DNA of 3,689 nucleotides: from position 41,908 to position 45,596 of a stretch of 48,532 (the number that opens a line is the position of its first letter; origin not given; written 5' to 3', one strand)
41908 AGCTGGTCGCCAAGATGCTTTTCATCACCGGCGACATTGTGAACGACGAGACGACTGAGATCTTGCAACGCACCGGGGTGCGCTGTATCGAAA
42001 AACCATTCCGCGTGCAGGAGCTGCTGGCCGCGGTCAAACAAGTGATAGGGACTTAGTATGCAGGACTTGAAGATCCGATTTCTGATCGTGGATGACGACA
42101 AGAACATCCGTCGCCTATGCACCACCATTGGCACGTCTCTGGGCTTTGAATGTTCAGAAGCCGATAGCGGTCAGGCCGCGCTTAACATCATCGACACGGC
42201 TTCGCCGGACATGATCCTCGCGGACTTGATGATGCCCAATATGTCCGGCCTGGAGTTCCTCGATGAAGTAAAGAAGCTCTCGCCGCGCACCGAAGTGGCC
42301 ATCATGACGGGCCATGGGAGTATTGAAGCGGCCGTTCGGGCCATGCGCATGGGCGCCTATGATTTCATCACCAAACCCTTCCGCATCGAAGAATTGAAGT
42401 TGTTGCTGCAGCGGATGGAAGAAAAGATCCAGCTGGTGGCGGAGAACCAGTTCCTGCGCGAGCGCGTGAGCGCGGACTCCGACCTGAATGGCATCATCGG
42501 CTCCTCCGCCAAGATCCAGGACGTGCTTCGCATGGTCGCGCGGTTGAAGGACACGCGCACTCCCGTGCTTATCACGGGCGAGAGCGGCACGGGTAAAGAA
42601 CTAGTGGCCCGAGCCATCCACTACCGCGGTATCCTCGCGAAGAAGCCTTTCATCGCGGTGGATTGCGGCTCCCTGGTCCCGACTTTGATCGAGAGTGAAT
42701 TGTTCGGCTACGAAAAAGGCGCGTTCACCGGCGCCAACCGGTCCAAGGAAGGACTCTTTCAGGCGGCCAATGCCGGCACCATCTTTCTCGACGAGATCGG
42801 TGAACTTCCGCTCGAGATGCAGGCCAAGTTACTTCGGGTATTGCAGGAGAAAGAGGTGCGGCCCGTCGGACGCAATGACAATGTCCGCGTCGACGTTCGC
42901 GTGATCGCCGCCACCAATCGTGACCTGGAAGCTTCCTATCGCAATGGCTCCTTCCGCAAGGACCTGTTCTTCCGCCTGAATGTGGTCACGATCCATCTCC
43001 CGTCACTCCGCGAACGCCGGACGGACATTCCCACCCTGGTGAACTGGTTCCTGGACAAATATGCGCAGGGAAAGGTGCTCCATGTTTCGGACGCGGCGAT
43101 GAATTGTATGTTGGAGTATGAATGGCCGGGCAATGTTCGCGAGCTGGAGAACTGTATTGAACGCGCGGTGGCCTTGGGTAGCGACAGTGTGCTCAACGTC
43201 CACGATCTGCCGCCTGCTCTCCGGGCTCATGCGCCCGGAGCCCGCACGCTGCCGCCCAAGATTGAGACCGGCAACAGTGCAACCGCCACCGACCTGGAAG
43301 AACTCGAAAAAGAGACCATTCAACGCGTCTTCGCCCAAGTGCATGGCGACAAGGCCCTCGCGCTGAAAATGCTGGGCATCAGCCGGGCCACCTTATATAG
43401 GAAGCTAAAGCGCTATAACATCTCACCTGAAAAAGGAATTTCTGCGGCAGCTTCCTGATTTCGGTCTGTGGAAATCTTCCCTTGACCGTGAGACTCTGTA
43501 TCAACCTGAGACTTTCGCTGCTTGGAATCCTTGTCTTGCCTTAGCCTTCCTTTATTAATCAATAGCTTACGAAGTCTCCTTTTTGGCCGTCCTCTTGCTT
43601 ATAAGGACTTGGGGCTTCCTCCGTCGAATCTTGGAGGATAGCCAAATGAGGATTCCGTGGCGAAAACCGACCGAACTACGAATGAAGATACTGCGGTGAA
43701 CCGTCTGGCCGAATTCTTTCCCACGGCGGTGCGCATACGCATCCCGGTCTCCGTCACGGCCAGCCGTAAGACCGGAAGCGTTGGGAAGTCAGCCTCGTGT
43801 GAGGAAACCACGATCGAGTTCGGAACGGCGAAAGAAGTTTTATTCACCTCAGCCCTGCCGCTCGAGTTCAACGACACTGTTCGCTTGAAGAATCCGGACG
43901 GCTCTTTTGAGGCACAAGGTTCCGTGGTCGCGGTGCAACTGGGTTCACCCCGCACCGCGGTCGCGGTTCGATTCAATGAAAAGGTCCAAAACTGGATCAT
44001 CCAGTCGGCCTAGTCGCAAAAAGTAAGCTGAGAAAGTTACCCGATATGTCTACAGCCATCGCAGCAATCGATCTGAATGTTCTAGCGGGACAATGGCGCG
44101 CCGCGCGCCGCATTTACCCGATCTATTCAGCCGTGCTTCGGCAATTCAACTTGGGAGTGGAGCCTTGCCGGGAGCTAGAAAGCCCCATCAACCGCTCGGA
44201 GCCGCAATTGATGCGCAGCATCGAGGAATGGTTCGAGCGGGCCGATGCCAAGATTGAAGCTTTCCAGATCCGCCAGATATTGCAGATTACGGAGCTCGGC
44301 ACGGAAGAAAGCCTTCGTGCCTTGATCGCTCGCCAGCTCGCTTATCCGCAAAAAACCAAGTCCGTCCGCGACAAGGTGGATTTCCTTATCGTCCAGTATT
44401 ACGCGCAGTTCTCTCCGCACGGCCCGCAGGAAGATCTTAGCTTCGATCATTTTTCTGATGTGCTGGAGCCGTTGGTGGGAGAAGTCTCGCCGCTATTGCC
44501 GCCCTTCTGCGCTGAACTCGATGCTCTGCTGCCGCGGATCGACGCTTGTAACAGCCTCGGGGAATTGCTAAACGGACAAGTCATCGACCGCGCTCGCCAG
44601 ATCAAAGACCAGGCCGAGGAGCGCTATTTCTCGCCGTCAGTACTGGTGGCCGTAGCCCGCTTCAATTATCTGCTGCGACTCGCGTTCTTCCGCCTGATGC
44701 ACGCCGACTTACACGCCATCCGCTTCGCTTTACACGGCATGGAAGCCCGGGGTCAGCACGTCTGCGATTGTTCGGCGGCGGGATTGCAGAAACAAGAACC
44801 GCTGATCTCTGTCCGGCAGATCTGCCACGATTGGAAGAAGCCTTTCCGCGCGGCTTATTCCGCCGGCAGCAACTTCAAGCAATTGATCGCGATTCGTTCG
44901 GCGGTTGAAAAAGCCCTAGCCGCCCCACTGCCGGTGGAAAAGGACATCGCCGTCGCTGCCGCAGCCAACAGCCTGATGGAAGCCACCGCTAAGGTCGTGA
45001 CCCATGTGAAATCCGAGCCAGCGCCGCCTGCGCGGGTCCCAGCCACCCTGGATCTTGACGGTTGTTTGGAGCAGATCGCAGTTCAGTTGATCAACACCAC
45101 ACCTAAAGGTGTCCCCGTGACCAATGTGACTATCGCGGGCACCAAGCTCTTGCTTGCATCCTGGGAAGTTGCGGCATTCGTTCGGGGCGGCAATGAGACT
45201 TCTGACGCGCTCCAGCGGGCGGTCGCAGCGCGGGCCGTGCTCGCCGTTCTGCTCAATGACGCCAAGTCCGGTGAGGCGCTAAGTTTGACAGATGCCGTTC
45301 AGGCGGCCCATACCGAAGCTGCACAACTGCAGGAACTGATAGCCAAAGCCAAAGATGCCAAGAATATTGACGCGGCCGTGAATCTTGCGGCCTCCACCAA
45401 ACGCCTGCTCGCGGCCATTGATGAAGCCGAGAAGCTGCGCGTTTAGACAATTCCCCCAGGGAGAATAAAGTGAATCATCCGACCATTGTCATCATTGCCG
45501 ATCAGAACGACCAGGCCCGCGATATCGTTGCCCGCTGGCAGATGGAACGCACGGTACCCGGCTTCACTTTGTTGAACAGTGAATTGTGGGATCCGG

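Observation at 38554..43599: One NtrC-type activator flanked on both sides by sigma-54 promoters carrying the same TGAGAC upstream repeats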

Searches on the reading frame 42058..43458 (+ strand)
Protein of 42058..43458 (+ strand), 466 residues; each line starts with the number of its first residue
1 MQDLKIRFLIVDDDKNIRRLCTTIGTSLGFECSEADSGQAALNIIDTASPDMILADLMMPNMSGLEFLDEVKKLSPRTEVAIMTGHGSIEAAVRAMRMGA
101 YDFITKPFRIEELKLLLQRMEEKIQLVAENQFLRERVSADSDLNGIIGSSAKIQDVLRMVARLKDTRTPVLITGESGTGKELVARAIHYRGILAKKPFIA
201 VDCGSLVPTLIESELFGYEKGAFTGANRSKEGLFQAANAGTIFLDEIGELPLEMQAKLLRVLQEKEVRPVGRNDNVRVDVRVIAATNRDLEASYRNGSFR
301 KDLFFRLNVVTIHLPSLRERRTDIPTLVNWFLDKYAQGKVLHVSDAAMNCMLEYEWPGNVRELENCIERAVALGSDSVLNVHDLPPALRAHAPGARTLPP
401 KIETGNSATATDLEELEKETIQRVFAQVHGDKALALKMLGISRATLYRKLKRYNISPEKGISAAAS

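Call 5: search_protein_families(library=pfam, proteins=[window:42058-43458:+], max_evalue=0.01)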
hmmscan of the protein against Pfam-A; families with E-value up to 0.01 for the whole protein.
window:42058-43458:+ (466 aa): 13 families
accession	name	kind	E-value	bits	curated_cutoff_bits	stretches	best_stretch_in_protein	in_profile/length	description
PF00158.32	Sigma54_activat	-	2e-70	236.3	20.2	1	146-313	1-168/168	Sigma-54 interaction domain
PF00072.30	Response_reg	-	4.3e-30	104.6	30.2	1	9-115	2-108/111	Response regulator receiver domain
PF25601.1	AAA_lid_14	-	9.5e-25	86.7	27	1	318-395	1-81/87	AAA+ ATPase lid domain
PF14532.12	Sigma54_activ_2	-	6.2e-22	78.8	25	1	147-317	1-138/138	Sigma-54 interaction domain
PF02954.25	HTH_8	-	1.7e-10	40.9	22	1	413-453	2-42/42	Bacterial regulatory protein, Fis family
PF07728.20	AAA_5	-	3.1e-07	30.9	22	1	169-288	1-123/139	AAA domain (dynein-related subfamily)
PF00004.35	AAA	-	8.7e-07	29.9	21.2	1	170-290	1-114/131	ATPase family associated with various cellular activities (AAA)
PF20432.4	Xre-like-HTH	-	0.00042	21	25.8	1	416-458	10-53/63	Antitoxin Xre-like helix-turn-helix domain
PF18024.7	HTH_50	-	0.0007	19.7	27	1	414-456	9-50/50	Helix-turn-helix domain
PF01078.27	Mg_chelatase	-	0.0011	18.9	20.3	0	225-287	93-157/207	Magnesium chelatase, subunit ChlI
PF06490.17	FleQ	-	0.0014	19.4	22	0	109-178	11-80/108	Flagellar regulatory protein FleQ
PF13191.12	AAA_16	-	0.0067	17.4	32.6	0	147-226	3-86/167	AAA ATPase domain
PF08298.17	AAA_PrkA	-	0.0068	15.9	25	0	231-310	226-305/358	PrkA AAA domain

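Call 37: search_solved_structures(query=window:42058-43458:+, max_evalue=1e-30)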
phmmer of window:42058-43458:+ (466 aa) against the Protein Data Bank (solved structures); distinct sequences matched with E-value up to 1e-30: 35.
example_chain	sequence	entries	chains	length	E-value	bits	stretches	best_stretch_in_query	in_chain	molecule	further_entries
4l4u_A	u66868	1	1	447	2.8e-104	352.8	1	7-455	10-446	Transcriptional regulator (NtrC family)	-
1ny5_A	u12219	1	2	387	8.7e-98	331.4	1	8-376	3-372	transcriptional regulator (NtrC family)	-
3dzd_A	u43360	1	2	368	3.7e-84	286.5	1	7-378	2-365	Transcriptional regulator (NtrC family)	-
5ep0_A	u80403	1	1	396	2.8e-82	280.3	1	7-391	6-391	Putative repressor protein luxO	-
5m7n_A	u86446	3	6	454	3.2e-79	270.2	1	8-453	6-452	Nitrogen assimilation regulatory protein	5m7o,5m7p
1ojl_A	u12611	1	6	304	1.9e-78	267.7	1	146-452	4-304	TRANSCRIPTIONAL REGULATORY PROTEIN ZRAR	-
9qq6_C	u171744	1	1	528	1.2e-76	261.8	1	119-455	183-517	Nif-specific regulatory protein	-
8p53_C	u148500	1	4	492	9e-72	245.7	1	142-389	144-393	Transcriptional regulator FleQ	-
6jdi_A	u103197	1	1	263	8.1e-71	242.5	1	144-389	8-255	Nitrogen assimilation regulatory protein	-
5exx_A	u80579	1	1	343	2.8e-70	240.8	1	144-389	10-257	Transcriptional regulator FleQ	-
6j7e_A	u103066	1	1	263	4e-70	240.3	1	144-389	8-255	Nitrogen assimilation regulatory protein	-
7ejw_C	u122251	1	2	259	4.1e-70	240.2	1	144-389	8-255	Transcriptional regulator FleQ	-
5exp_A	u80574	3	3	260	4.5e-70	240.1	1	144-389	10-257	Transcriptional regulator FleQ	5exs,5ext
8pb9_D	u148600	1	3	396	6.3e-70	239.6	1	141-389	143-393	Transcriptional regulator FleQ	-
26jl_A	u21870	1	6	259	8.7e-70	239.1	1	146-389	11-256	Flagellar regulatory protein A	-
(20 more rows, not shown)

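Call 38: search_protein_families(library=ncbifam, proteins=[window:42058-43458:+], max_evalue=0.001)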
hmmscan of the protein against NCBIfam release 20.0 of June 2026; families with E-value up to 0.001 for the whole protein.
window:42058-43458:+ (466 aa): 117 families (the best 25 are shown)
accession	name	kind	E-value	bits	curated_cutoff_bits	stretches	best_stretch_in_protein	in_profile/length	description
NF008469.0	PRK11361.1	equivalog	5.2e-142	473.8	714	1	7-458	6-459/461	acetoacetate metabolism transcriptional regulator AtoC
TIGR01818.1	ntrC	equivalog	1.7e-128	429.3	558.6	1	9-451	2-461/463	nitrogen regulation protein NR(I)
TIGR02915.1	PEP_resp_reg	equivalog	1e-114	383.8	502.6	1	9-455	2-444/445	PEP-CTERM-box response regulator transcription factor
NF051870.1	NAssimRespRegNtrX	equivalog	1.1e-110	370.6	600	1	8-452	4-449/452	nitrogen assimilation response regulator NtrX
NF007689.0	PRK10365.1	equivalog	7.9e-110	367.7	760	1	2-452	2-441/441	sigma-54-dependent response regulator transcription factor ZraR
NF008176.1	PRK10923.1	equivalog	9e-109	364.1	620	1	8-453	6-466/469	nitrogen regulation protein NR(I)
NF041552.1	TF_PrdR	equivalog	1.3e-105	353.9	795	1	110-454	237-577/577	sigma-54 dependent transcriptional regulator PrdR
NF011695.0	PRK15115.1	equivalog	4.7e-105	351.9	763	1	6-456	7-439/445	two-component system response regulator GlrR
NF041946.1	LuxO_transreg_Vib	equivalog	2.9e-102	342.8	800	1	11-454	2-461/463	quorum-sensing sigma-54 dependent transcriptional regulator LuxO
TIGR01817.1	nifA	equivalog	1.4e-101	340.9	528.85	1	114-384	168-438/534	nif-specific transcriptional activator NifA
NF038308.1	RNA_repair_RtcR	equivalog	3.7e-97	326.4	650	1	82-455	116-518/530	RNA repair transcriptional activator RtcR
NF049963.1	RespRegFlgRCampy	domain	9.8e-96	321.2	750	1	8-384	3-377/429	fla regulon two-component system response regulator FlgR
NF003451.0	PRK05022.1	equivalog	5.1e-93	312.5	476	1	132-455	178-510/512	nitric oxide reductase transcriptional regulator NorR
TIGR02329.1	propionate_PrpR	equivalog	1.4e-89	301.1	499.2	1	127-451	195-525/526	propionate catabolism operon regulatory protein PrpR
NF050807.1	TransRegFlbDCaul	equivalog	3.5e-89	299.7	750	1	9-454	4-439/454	sigma-54-dependent transcriptional regulator FlbD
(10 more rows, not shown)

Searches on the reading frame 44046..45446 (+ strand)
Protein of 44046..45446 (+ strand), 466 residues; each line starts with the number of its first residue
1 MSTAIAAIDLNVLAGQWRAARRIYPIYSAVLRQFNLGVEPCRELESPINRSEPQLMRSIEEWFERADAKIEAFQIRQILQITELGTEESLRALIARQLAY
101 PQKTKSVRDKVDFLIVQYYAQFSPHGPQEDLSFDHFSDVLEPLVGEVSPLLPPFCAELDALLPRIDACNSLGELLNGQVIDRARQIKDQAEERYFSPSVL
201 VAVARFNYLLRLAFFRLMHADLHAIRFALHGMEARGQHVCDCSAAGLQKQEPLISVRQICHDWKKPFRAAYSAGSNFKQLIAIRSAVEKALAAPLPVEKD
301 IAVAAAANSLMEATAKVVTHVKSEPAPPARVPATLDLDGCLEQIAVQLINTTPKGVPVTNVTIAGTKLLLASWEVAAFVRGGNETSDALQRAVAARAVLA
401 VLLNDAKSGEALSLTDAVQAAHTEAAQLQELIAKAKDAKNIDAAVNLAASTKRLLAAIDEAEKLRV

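Call 5: search_protein_families(library=pfam, proteins=[window:44046-45446:+], max_evalue=0.01)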
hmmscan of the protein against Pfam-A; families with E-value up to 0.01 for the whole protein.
window:44046-45446:+ (466 aa): 0 families

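Call 9: find_homologous_proteins(query=window:44046-45446:+)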
Query window:44046-45446:+ (466 aa): 309 proteins with E <= 0.001 among 8000 candidates; the best 120 are listed.
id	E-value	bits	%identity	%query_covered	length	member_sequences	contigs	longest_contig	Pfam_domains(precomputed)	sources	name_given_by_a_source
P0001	0.0e+0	1008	100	100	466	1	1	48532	-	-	-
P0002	1.0e-220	751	72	100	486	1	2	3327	-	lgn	-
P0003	1.5e-218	744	78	66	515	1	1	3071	-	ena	-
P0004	2.4e-216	737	68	99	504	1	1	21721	-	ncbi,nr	ncbi:MAG TPA: hypothetical protein VM009_05975 [Terriglobales bacterium]|nr:hypothetical protein [Te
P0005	4.9e-216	736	69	99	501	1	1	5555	-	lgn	-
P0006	5.9e-214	729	69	99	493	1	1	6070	-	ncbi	-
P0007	8.8e-214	728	69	99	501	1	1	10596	-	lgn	-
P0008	5.9e-212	722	79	62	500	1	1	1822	-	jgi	jgi:hypothetical protein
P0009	1.6e-209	714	66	100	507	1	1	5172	-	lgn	-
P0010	2.6e-209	714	74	62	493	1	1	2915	-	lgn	-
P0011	2.0e-202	691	67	98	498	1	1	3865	-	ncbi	ncbi:MAG: hypothetical protein ABIP81_07740 [Terriglobales bacterium]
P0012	4.6e-195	667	65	99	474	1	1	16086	-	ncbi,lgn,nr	ncbi:MAG TPA: hypothetical protein VM056_03085 [Terriglobales bacterium]|nr:hypothetical protein [Te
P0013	3.7e-189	647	62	100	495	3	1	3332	-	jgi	jgi:hypothetical protein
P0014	3.9e-164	565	57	100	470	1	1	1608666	-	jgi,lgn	jgi:hypothetical protein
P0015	1.2e-160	553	54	100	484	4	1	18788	-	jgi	jgi:hypothetical protein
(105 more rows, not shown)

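Call 12: find_related_loci(query=A1, collection=genome_contigs, flank=10000)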
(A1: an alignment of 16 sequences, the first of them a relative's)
Query A1 (466 aa) in genome_contigs; peptide patterns used: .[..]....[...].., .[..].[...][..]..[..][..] (x = any residue, [..] = any of these).
599 stretches matched a pattern (row limit reached: there are more); 531 encode a relative of the query (tblastn E <= 1e-3); the best 80 are kept; 80 distinct loci.
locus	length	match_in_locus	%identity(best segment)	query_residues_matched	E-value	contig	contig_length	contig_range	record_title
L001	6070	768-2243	69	4-465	0e+0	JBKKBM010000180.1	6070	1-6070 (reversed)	MAG: Terriglobales bacterium isolate swi_bin.360 S1Ck127_12681738_flag_0_multi_10.0000_len_6070, whole genome shotgun se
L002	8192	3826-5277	55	1-465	4e-175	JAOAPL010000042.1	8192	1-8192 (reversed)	MAG: Acidobacteriaceae bacterium isolate RYN_13 scaffold_1099644, whole genome shotgun sequence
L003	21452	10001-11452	54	1-465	5e-173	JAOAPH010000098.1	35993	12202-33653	MAG: Candidatus Angelobacter sp. isolate RYN_9 scaffold_1572203, whole genome shotgun sequence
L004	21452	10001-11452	53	1-465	2e-169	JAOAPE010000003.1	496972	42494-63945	MAG: Acidobacteriales bacterium isolate RYN_6 scaffold_322902, whole genome shotgun sequence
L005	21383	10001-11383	52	4-463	8e-152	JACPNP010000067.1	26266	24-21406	MAG: Acidobacteriales bacterium isolate NC_groundwater_578_Pr5_B-0.1um_61_13 alan_book_18_scaffold_454444, whole genome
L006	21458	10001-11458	47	1-463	3e-143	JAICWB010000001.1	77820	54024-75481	MAG: Acidobacteriales bacterium isolate LS_FP_2_bin.22 k141_238206_length_77820_cov_26.0787, whole genome shotgun sequen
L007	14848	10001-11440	48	1-463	4e-141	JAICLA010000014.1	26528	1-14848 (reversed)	MAG: Acidobacteriales bacterium isolate GZL_HY_2_bin.99 k141_716516_length_26528_cov_23.4920, whole genome shotgun seque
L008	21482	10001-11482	46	2-463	1e-123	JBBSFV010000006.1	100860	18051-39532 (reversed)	MAG: Terriglobales bacterium isolate LS2_sbin.16 LS2_sbin.16_K_689353_L_100860_cov_11.0000, whole genome shotgun sequenc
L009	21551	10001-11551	43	1-462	5e-119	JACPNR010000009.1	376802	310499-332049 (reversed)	MAG: Candidatus Korobacter versatilis isolate NC_groundwater_580_Pr5_B-0.1um_64_19 alan_book_18_scaffold_412528, whole g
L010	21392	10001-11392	41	1-465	3e-116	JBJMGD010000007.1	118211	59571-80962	MAG: Terriglobales bacterium isolate H3_18_all_fractions_metab_conc_57_56_18 k255_1096456, whole genome shotgun sequence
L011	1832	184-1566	42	1-465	1e-122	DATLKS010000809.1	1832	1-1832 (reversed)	MAG TPA_asm: Terriglobales bacterium isolate SMAG_U13728 k141_185585, whole genome shotgun sequence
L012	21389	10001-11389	43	1-465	2e-112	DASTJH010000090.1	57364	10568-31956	MAG TPA_asm: Terriglobales bacterium isolate SMAG_U1436 k141_452747, whole genome shotgun sequence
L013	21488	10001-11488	41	1-464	8e-112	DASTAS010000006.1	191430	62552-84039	MAG TPA_asm: Candidatus Angelobacter sp. isolate SMAG_U743 k141_723792, whole genome shotgun sequence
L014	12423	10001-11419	41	2-465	1e-110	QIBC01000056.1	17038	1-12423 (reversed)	MAG: Acidobacteria bacterium isolate gp1 AA112 14_0929_09_20cm_scaffold_586_curated, whole genome shotgun sequence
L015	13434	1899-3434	40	1-464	6e-110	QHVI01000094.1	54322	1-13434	MAG: Candidatus Angelobacter sp. Gp1-AA117 isolate gp1 AA117 14_0903_12_40cm_200_scaffold_353_curated, whole genome shot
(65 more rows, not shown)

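Call 29: search_protein_families(library=pfam, proteins=[L003:13351-14790:+, L003:14885-15769:+, L003:15766-18969:+, L003:18994-20199:+, L003:20196-20735:+, L003:20808-21425:-], max_evalue=0.001)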
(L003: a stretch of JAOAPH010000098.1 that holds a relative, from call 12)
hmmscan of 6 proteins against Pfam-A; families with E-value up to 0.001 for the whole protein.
L003:13351-14790:+ (479 aa): 2 families
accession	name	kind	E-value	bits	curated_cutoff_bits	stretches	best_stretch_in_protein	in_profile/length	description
PF00015.26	MCPsignal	-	8e-50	169.5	34.6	1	242-425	2-171/172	Methyl-accepting chemotaxis protein (MCP) signalling domain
PF00672.30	HAMP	-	4.1e-10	40.3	25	1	71-120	2-51/53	HAMP domain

L003:14885-15769:+ (294 aa): 5 families
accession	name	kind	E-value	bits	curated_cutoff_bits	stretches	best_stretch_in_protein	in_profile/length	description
PF01739.24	CheR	-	4.7e-57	193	27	1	80-265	2-187/195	CheR methyltransferase, SAM binding domain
PF08242.18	Methyltransf_12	-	9.8e-07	29.9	30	1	143-249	19-98/98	Methyltransferase domain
PF13649.12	Methyltransf_25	-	5e-06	27.5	27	1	213-247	63-97/97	Methyltransferase domain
PF08241.18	Methyltransf_11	-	0.00013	23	21.2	0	213-251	59-95/95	Methyltransferase domain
PF13489.12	Methyltransf_23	-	0.00017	21.8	27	1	106-251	16-116/164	Methyltransferase domain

L003:15766-18969:+ (1067 aa): 5 families
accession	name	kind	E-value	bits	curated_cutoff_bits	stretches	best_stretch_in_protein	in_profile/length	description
PF00072.30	Response_reg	-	3.8e-26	91.9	30.2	1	934-1045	1-110/111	Response regulator receiver domain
PF01627.28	Hpt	-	3.6e-24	85.2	24.6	2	196-287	1-82/84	Hpt domain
PF01584.24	CheW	-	5.2e-19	68.7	23.5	1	761-888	1-134/138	CheW-like domain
PF02518.31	HATPase_c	-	1e-18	68.2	26.4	1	617-756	4-110/111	Histidine kinase-, DNA gyrase B-, and HSP90-like ATPase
PF02895.20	H-kinase_dim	-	5.2e-11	43.3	23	1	406-463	1-63/68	Signal transducing histidine kinase, homodimeric domain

L003:18994-20199:+ (401 aa): 2 families
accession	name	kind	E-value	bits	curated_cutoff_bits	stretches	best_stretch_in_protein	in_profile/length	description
PF01339.22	CheB_methylest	-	2.1e-58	197.3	24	1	209-384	1-173/174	CheB methylesterase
PF00072.30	Response_reg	-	2.4e-22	79.6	30.2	1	10-115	1-103/111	Response regulator receiver domain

L003:20196-20735:+ (179 aa): 1 family
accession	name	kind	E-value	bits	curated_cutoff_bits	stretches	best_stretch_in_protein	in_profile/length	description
PF01584.24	CheW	-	5.5e-10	39.4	23.5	1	18-153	2-136/138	CheW-like domain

L003:20808-21425:- (205 aa): 0 families

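Call 38: search_protein_families(library=ncbifam, proteins=[window:44046-45446:+], max_evalue=0.001)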
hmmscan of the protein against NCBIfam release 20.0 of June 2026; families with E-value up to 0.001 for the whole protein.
window:44046-45446:+ (466 aa): 0 families

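Call 46: predict_structure(alignment_id=A1)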
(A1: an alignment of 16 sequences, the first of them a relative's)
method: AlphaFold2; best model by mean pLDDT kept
length: 466 residues; sequences in the alignment: 16
mean_pLDDT: 82.6   pTM: 0.58
mean pLDDT of the five models: 82.6, 82.0, 80.5, 80.4, 80.3
residues with pLDDT >= 90: 235; 70-90: 150; 50-70: 33; < 50: 48
segments of 3 or more residues with pLDDT < 50: 1-5, 268-274, 299-333
pLDDT, mean of each block of 10 residues (from residue 1): 55 86 94 92 79 85 94 90 90 94 92 94 73 92 92 92 92 88 91 93 94 89 92 90 90 89 58 62 92 68 37 34 35 66 85 61 86 86 89 94 85 85 95 93 91 95 83
secondary structure, 60 per line:
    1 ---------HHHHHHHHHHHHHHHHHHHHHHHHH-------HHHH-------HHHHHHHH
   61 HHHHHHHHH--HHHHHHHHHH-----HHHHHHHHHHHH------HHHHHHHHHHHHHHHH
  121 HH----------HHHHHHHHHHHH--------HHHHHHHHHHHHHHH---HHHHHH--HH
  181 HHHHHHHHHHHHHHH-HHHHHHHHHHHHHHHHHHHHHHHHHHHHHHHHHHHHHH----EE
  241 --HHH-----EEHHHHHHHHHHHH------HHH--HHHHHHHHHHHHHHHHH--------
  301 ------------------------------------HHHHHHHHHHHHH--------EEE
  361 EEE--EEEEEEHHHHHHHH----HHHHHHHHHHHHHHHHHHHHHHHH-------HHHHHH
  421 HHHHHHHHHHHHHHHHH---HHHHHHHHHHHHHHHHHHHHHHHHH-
elements in order: H10-34 H42-45 H53-69 H72-81 H87-98 H105-122 H133-144 H153-167 H171-176 H179-195 H197-234 H253-264 H276-292 H337-349 E358-363 E366-371 H372-379 H384-407 H415-437 H441-465

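Call 49: fold_search(model_id=the predicted structure, library=pdb)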
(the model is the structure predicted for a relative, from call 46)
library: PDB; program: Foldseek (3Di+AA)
matches with E <= 10: 195; with E <= 0.001: 0
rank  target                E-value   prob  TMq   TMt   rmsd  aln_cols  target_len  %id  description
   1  8bjf                  5.1e-01  0.09  0.11  0.06  29.5       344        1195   11  Cryo-EM structure of nanodisc-reconstituted wildtype human MRP4 (inward-facing conformation) (released 2023-08-30)
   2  8qoe_A                5.1e-01  0.08  0.09  0.07  27.7       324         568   12  Inward-facing conformation of the ABC transporter BmrA (released 2023-12-20)
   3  8zbr                  5.6e-01  0.07  0.11  0.06  31.6       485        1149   12  Cryo-EM structure of nanodisc-reconstituted wildtype human MRP4 (apo-form) (released 2025-04-09)
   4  7z8t_D                6.1e-01  0.11  0.13  0.07  19.8       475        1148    9  CAND1-SCF-SKP2 CAND1 engaged SCF rocked (released 2023-04-19)
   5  8qai_A                7.9e-01  0.21  0.17  0.20  21.7       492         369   13  X-ray crystal structure of a de novo designed single-chain parallel coiled-coil alpha-helical barrel with 7 inner heli (released 2024-07-03)
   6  7z8v_D                8.6e-01  0.08  0.13  0.07  21.6       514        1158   10  CAND1-SCF-SKP2 (SKP1deldel) CAND1 engaged SCF rocked (released 2023-04-19)
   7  7rdr_A                8.9e-01  0.14  0.16  0.16  21.1       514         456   12  Circular tandem repeat protein with novel repeat topology and enhanced subunit contact surfaces (released 2021-09-01)
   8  1g3j_C                9.3e-01  0.09  0.12  0.12  17.6       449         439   13  CRYSTAL STRUCTURE OF THE XTCF3-CBD/BETA-CATENIN ARMADILLO REPEAT COMPLEX (released 2000-12-11)
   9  9mg8_B                9.3e-01  0.08  0.09  0.11  26.3       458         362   13  Crystal Structure of b-iTHR-110 (released 2025-12-17)
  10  6xr1                  9.7e-01  0.14  0.16  0.15  21.2       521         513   12  Computationally designed right-handed alpha/alpha single-chain toroid with 9 repeats (released 2021-07-14)
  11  8qah_A                1.4e+00  0.14  0.16  0.17  20.3       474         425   12  X-ray crystal structure of a de novo designed single-chain parallel coiled-coil alpha-helical barrel with 8 inner heli (released 2024-07-03)
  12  6psr_L                1.4e+00  0.11  0.13  0.12  20.9       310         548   13  Escherichia coli RNA polymerase promoter unwinding intermediate (TRPi1) with TraR and rpsT P2 promoter (released 2020-03-25)
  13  9i8k_A                1.4e+00  0.08  0.12  0.11  17.7       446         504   12  Beta-catenin armadillo (150-663) (released 2026-02-18)
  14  7a0g_HHH              1.4e+00  0.06  0.09  0.12  37.0       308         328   12  Structure of the SmhB pore of the tripartite alpha-pore forming toxin, Smh, from Serratia marcescens. (released 2021-03-31)
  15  7psm_A                1.5e+00  0.08  0.12  0.10  26.5       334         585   11  S. cerevisiae Atm1 in MSP1D1 nanodiscs with bound AMP-PNP and Mg2+ (released 2021-12-29)
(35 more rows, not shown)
